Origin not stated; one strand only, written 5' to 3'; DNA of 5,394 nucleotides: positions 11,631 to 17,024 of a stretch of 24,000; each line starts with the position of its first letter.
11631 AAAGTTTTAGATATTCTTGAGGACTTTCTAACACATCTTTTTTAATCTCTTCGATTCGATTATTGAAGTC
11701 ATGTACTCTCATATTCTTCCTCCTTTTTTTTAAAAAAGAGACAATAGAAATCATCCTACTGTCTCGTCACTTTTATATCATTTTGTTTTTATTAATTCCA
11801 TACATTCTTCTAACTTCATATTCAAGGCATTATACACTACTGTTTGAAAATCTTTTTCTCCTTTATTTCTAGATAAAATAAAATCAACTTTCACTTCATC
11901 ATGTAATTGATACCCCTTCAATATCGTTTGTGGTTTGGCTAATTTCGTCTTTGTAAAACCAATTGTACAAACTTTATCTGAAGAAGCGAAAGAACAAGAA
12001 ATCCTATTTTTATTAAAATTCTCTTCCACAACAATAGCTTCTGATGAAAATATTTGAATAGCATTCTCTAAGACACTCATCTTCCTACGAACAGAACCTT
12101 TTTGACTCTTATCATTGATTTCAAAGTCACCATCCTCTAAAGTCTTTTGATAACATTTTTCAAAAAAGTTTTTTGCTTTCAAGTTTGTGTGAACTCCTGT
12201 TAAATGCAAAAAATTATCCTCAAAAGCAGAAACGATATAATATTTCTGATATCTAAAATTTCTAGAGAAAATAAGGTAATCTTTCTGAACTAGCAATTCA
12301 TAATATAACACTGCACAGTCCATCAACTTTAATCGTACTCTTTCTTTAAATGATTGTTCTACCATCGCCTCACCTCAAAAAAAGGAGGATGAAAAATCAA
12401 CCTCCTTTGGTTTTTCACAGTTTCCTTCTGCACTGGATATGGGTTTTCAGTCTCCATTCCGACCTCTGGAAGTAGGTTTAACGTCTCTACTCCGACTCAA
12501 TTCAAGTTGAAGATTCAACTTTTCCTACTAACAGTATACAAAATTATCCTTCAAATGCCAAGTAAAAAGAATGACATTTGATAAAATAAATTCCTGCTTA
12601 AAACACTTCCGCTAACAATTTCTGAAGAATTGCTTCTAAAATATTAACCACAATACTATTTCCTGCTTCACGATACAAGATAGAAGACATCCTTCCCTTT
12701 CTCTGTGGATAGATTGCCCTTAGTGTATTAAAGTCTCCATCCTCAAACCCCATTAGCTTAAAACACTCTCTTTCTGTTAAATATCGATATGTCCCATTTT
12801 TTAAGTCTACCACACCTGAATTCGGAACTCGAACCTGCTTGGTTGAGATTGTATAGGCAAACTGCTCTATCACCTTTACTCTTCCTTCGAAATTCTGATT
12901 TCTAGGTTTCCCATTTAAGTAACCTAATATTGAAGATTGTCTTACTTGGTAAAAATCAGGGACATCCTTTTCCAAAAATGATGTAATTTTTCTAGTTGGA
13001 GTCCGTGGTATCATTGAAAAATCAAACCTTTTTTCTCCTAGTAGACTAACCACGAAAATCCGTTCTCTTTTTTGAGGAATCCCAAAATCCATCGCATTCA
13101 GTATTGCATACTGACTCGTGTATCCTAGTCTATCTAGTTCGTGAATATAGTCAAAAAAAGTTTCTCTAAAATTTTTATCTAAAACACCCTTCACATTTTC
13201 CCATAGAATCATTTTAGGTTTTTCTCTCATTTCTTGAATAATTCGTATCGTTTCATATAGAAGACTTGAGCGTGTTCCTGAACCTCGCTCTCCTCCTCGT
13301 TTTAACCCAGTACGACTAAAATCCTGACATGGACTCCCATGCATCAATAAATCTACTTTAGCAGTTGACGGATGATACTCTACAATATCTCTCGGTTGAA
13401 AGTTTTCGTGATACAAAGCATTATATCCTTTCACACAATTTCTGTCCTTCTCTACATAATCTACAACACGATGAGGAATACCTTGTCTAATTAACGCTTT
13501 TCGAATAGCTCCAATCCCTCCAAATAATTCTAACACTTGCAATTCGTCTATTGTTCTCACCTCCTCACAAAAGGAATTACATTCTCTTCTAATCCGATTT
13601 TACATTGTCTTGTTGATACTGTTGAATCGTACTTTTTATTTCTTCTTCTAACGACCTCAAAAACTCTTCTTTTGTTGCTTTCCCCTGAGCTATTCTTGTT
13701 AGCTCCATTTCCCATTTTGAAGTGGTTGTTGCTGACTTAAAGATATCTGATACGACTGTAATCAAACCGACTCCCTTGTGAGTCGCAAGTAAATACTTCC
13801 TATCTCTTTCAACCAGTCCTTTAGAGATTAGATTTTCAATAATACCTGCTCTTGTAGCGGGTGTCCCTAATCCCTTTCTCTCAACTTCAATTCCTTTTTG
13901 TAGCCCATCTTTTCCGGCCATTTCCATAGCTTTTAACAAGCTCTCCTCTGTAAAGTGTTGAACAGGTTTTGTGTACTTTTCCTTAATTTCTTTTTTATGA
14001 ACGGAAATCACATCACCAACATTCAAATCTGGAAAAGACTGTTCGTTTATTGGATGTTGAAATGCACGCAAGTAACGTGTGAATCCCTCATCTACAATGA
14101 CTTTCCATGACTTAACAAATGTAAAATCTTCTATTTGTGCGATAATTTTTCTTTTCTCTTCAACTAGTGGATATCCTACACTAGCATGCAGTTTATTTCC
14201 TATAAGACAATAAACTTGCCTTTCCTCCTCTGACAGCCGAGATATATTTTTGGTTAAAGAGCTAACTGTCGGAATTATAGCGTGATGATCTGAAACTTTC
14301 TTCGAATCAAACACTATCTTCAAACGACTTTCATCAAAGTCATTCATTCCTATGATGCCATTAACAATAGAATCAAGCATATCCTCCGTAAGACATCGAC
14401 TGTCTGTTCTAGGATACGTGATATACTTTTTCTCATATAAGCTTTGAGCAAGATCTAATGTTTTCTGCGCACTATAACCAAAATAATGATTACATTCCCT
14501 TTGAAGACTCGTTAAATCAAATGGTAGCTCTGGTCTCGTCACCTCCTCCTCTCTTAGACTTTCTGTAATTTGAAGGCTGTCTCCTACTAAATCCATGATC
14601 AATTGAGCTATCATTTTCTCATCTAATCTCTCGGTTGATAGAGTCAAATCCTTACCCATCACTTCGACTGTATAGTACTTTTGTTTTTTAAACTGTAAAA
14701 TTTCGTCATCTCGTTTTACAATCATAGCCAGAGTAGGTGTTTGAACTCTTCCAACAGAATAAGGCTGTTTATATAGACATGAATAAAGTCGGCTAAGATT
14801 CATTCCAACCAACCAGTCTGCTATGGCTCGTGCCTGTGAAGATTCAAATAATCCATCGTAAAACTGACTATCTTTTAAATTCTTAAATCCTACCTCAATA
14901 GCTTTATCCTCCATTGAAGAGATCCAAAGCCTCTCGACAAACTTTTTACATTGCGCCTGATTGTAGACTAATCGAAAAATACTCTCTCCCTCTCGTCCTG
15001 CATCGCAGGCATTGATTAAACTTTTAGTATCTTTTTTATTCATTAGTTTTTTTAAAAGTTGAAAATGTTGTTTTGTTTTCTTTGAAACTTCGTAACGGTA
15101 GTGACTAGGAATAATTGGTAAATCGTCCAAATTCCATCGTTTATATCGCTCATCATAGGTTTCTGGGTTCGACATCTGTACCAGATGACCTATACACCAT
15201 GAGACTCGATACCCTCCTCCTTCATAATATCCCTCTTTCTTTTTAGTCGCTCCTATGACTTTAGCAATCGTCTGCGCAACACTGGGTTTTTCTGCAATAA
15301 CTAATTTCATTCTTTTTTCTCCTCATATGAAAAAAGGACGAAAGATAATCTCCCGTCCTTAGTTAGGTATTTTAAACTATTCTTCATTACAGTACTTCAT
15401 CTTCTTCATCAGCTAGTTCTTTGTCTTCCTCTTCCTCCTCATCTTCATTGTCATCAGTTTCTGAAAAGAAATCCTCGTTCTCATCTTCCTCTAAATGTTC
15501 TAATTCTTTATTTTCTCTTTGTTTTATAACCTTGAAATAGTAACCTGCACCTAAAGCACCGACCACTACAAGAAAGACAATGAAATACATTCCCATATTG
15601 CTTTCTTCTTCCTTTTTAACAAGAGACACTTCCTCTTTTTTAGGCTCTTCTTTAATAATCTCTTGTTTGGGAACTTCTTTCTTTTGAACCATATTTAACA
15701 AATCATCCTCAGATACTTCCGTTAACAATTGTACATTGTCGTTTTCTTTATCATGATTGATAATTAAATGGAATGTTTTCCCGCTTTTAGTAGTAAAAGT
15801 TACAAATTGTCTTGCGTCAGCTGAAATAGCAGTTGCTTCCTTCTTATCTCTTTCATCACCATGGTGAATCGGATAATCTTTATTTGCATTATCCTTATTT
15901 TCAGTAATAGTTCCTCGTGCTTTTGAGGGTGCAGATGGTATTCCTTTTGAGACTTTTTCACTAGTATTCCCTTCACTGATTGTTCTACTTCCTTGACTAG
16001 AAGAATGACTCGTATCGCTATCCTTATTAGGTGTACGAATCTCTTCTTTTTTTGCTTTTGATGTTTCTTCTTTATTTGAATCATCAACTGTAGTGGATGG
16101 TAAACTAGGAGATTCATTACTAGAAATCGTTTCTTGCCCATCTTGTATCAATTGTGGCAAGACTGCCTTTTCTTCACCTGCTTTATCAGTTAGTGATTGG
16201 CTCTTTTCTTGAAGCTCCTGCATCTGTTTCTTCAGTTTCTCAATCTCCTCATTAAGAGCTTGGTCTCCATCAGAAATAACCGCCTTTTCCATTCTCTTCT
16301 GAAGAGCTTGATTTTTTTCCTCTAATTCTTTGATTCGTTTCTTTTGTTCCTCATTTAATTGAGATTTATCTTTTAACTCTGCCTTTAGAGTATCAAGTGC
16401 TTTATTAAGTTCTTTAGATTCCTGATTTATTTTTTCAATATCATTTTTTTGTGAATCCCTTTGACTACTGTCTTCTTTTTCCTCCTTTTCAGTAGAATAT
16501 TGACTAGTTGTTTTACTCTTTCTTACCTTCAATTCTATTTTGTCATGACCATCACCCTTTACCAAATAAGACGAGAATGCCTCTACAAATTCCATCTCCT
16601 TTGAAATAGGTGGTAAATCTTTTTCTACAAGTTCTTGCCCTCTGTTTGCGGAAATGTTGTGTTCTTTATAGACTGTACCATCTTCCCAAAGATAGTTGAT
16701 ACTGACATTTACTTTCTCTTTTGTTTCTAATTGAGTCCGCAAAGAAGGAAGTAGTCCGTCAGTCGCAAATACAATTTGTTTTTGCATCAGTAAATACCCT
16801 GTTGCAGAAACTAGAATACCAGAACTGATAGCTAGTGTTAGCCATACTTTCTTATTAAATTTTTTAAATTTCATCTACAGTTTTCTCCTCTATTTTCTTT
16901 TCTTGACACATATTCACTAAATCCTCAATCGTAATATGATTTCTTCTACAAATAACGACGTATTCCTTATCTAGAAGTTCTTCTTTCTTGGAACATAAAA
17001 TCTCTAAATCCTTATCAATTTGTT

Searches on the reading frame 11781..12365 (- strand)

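Call 17: search_protein_families(library=pfam, proteins=[window:11781-12365:-], max_evalue=0.001)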
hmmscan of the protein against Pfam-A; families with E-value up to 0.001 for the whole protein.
window:11781-12365:- (195 aa): 1 family
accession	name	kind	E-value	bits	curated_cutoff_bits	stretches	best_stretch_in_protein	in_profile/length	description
PF18813.6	PBECR4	-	1.6e-16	61.7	27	1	13-172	1-158/188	phage-Barnase-EndoU-ColicinE5/D-RelE like nuclease4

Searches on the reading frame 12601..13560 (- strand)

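Call 17: search_protein_families(library=pfam, proteins=[window:12601-13560:-], max_evalue=0.001)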
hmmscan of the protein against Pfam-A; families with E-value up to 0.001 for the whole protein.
window:12601-13560:- (320 aa): 1 family
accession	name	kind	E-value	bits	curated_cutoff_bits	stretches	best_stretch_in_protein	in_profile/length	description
PF00145.23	DNA_methylase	-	4.3e-52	178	22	1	8-315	2-322/324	C-5 cytosine-specific DNA methylase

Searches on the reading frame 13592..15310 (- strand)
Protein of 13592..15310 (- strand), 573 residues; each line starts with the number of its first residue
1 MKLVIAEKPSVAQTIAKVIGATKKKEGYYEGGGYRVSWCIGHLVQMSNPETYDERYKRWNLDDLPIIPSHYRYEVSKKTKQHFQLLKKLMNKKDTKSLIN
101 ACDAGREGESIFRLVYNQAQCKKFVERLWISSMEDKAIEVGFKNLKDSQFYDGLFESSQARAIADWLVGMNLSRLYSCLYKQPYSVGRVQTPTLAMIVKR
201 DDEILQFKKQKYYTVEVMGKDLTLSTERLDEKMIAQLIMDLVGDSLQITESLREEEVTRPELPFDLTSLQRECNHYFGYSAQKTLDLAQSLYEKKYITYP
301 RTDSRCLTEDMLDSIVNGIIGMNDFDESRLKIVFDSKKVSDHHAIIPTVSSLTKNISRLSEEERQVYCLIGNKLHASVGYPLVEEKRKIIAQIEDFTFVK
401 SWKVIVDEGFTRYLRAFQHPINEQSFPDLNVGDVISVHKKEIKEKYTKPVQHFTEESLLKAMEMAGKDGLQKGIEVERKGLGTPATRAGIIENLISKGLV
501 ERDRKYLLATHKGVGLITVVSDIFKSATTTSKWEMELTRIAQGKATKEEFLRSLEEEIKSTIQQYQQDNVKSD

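Call 17: search_protein_families(library=pfam, proteins=[window:13592-15310:-], max_evalue=0.001)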
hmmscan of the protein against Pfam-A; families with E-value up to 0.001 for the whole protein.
window:13592-15310:- (573 aa): 2 families
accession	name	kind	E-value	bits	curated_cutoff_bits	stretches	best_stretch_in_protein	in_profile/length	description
PF01131.25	Topoisom_bac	-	1.3e-106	357.5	35.1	1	151-551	3-410/411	DNA topoisomerase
PF01751.28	Toprim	-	1.9e-11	44.4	23.1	1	2-132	1-95/96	Toprim domain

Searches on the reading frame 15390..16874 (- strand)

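Call 17: search_protein_families(library=pfam, proteins=[window:15390-16874:-], max_evalue=0.001)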
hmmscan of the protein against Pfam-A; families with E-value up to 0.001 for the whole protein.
window:15390-16874:- (495 aa): 1 family
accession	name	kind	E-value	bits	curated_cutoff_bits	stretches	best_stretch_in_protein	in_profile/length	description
PF14283.11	CD1107-like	-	4.4e-13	49.9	26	2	351-414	17-82/158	Mobile element protein CD1107-like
